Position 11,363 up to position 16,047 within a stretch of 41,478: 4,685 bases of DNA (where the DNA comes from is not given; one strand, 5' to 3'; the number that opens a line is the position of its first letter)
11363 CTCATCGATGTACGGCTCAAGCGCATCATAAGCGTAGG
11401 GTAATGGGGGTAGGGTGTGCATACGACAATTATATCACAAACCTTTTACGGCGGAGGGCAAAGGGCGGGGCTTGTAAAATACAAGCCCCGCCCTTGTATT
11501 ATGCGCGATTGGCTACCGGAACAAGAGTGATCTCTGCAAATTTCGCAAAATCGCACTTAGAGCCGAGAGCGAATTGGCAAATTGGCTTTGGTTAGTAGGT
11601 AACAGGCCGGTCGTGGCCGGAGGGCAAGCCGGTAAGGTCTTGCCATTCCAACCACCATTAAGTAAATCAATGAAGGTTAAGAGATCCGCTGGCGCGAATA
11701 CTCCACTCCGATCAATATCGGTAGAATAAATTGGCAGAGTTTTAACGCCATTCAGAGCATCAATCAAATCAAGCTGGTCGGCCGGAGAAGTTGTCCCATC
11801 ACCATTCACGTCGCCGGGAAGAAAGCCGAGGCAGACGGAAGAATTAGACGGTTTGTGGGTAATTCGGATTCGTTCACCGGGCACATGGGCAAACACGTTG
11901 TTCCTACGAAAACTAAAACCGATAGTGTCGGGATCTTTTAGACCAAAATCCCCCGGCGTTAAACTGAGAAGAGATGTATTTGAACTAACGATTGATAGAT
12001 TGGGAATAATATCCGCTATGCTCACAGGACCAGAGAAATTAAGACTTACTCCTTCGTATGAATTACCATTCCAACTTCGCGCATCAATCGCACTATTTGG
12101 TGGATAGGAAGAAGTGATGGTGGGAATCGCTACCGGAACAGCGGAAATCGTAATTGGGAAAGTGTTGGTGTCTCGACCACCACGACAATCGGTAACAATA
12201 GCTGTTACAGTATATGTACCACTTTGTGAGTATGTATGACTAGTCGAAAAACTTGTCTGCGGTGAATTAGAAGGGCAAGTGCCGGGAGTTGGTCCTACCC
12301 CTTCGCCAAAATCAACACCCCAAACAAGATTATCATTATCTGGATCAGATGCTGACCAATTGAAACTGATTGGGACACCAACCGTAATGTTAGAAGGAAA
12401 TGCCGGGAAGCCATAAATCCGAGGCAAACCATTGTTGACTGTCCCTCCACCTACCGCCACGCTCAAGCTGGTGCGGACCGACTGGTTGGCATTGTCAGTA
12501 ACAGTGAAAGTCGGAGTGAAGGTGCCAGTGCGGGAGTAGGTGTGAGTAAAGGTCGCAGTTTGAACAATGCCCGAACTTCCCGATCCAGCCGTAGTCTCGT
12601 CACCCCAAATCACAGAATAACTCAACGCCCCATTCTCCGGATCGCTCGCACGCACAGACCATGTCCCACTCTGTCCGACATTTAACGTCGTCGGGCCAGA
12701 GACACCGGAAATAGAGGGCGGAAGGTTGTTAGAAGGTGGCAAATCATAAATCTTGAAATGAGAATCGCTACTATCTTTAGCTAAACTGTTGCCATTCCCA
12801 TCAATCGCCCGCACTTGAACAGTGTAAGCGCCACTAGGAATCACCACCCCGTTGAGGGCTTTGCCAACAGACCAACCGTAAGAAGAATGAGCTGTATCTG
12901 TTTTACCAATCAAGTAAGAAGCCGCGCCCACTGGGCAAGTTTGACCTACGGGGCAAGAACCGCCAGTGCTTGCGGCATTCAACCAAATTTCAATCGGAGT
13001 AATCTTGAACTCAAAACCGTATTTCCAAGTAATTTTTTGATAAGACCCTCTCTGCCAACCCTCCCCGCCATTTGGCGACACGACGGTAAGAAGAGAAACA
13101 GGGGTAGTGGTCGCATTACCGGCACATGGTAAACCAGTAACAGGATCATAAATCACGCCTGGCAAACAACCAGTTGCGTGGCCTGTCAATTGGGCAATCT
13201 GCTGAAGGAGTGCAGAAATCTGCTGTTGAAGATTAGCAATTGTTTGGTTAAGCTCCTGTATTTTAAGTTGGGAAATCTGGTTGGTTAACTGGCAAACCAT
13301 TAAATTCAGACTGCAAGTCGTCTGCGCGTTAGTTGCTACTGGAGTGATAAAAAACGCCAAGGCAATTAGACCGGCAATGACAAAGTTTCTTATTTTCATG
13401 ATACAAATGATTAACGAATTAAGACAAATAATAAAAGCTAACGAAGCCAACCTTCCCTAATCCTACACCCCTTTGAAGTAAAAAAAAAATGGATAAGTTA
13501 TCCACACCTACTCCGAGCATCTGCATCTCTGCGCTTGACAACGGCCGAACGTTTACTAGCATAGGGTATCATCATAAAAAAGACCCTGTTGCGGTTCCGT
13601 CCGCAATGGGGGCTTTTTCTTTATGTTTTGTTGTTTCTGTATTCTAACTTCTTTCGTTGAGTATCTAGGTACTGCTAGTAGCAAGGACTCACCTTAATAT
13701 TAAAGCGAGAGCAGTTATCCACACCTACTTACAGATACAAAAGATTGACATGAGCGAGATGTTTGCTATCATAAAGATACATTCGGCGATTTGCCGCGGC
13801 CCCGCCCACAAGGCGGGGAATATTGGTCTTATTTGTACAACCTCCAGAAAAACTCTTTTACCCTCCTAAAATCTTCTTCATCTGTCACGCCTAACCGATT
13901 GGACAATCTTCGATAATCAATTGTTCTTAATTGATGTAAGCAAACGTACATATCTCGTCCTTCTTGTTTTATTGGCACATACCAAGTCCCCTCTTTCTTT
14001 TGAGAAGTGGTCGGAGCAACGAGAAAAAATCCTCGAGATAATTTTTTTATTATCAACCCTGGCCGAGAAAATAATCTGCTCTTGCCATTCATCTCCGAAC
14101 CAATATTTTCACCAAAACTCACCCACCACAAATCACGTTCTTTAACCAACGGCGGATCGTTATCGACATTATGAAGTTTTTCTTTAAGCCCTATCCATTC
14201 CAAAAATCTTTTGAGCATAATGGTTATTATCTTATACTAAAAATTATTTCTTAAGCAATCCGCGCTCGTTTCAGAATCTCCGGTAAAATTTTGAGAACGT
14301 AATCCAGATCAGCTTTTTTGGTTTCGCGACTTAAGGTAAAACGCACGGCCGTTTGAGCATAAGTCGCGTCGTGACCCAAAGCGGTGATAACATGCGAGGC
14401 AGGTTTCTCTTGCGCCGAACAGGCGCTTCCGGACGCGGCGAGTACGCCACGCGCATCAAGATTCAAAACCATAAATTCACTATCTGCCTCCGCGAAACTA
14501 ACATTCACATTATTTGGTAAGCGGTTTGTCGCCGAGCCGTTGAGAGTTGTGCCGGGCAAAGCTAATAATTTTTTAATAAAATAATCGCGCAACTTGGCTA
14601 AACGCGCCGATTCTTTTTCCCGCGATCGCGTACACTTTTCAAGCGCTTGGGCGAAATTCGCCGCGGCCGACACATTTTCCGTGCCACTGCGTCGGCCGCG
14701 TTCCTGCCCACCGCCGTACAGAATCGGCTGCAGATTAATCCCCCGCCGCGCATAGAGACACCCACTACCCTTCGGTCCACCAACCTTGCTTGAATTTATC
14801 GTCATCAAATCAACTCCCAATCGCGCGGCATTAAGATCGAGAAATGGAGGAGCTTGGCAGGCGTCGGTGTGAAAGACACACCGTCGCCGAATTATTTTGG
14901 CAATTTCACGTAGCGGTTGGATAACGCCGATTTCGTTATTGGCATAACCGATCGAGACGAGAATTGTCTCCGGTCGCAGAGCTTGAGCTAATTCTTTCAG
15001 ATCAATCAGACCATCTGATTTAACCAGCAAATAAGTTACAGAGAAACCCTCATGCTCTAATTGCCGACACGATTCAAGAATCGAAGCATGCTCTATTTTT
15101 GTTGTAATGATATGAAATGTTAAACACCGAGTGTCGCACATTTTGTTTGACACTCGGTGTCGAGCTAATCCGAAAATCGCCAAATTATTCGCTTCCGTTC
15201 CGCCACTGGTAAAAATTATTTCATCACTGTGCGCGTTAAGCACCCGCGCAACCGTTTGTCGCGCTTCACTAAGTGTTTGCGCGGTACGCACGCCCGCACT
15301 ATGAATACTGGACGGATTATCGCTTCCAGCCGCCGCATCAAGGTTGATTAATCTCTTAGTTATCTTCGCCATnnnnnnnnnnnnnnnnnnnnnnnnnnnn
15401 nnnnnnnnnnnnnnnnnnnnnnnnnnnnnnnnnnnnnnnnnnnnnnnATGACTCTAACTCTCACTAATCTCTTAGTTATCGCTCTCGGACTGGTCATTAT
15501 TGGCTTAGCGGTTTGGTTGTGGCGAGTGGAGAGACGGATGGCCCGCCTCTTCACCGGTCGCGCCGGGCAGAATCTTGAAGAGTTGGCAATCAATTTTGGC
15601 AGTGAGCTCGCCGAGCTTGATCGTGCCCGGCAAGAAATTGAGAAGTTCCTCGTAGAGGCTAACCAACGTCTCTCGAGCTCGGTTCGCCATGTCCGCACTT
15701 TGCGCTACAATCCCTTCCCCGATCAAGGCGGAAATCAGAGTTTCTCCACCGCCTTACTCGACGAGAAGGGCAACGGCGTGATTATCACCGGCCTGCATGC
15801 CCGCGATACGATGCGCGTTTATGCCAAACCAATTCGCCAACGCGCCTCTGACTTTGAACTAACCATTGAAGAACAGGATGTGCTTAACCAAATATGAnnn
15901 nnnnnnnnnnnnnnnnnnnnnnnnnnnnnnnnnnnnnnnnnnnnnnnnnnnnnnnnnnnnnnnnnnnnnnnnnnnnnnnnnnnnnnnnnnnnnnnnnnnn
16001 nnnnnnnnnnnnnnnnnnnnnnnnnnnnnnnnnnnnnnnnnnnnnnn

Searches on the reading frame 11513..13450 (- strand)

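Call 87: search_protein_families(library=pfam, proteins=[window:11513-13450:-], max_evalue=0.001)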
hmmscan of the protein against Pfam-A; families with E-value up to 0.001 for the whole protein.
window:11513-13450:- (645 aa): 3 families
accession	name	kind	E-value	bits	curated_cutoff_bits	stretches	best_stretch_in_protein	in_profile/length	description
PF18911.6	PKD_4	-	1e-20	74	27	2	352-434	11-84/85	PKD domain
PF00801.26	PKD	-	2.5e-12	47.1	23.5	2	357-430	13-76/80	PKD domain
PF17963.7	Big_9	-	0.00012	23.4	23.6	0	357-434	15-89/89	Bacterial Ig domain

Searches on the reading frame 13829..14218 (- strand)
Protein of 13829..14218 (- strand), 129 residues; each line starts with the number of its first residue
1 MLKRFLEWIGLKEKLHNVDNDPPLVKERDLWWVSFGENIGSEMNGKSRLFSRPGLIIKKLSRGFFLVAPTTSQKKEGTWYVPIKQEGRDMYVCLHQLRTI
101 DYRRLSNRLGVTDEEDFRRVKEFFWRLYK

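Call 87: search_protein_families(library=pfam, proteins=[window:13829-14218:-], max_evalue=0.001)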
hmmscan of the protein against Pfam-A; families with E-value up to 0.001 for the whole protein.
window:13829-14218:- (129 aa): 1 family
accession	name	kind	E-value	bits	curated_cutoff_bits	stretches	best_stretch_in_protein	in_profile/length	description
PF02452.23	PemK_toxin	-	1.1e-11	45.3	23.1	1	27-122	2-103/109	PemK-like, MazF-like toxin of type II toxin-antitoxin system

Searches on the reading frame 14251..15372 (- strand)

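Call 87: search_protein_families(library=pfam, proteins=[window:14251-15372:-], max_evalue=0.001)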
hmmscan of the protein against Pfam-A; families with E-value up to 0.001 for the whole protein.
window:14251-15372:- (373 aa): 3 families
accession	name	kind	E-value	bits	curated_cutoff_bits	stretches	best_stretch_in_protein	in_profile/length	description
PF00266.25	Aminotran_5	-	6.5e-60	203.5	21.5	1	19-358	29-370/371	Aminotransferase class-V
PF01212.27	Beta_elim_lyase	-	1.2e-05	25.2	27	1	31-161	31-155/288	Beta-eliminating lyase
PF00155.27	Aminotran_1_2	-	8.5e-05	22.3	19.7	0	32-163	42-177/361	Aminotransferase class I and II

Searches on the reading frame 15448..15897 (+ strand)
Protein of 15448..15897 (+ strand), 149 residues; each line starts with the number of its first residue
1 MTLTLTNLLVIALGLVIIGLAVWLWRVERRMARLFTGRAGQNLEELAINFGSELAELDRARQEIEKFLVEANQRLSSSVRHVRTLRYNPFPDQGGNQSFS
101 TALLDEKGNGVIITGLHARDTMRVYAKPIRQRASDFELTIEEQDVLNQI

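Call 87: search_protein_families(library=pfam, proteins=[window:15448-15897:+], max_evalue=0.001)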
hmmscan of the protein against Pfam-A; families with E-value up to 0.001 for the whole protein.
window:15448-15897:+ (149 aa): 1 family
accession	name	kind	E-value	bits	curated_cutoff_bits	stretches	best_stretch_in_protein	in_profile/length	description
PF14584.11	DUF4446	-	7.7e-35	120.5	27.4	1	6-148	6-148/150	Protein of unknown function (DUF4446)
